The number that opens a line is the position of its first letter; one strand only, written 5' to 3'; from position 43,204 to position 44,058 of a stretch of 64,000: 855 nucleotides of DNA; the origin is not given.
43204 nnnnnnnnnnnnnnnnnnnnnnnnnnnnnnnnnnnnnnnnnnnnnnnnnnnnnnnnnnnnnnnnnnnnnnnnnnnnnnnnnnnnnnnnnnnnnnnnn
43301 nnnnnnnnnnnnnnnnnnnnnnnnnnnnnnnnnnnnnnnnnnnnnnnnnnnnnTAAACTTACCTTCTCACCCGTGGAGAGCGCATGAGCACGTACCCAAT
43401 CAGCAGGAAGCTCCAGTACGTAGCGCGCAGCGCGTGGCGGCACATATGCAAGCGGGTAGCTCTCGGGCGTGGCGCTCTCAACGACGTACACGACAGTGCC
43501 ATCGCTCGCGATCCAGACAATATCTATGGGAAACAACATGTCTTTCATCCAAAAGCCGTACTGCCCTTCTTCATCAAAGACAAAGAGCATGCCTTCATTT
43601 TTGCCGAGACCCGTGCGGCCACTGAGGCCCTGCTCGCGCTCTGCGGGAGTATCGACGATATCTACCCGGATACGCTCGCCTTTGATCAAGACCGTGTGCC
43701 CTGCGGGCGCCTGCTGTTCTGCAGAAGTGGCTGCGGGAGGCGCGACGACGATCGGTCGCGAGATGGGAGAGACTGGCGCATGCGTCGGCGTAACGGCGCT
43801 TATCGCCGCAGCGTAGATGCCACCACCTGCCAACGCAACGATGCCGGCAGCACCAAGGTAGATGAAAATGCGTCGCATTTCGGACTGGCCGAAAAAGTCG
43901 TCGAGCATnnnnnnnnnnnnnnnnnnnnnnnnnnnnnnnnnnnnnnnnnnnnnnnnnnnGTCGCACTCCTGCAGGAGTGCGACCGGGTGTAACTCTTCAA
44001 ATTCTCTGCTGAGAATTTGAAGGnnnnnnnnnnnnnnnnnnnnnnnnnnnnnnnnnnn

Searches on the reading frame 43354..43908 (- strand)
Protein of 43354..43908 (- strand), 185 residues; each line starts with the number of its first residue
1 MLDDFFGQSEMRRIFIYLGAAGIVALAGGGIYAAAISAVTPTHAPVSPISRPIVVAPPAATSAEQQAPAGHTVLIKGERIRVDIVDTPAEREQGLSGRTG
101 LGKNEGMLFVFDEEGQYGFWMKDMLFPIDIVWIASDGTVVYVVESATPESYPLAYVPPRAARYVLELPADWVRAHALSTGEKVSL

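Call 19: search_protein_families(library=pfam, proteins=[window:43354-43908:-])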
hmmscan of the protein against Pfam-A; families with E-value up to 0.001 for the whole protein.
window:43354-43908:- (185 aa): 1 family
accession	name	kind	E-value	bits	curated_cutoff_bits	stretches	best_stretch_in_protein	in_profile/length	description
PF02643.20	DUF192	-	3.5e-31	107.7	27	1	80-184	1-95/96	Uncharacterized ACR, COG1430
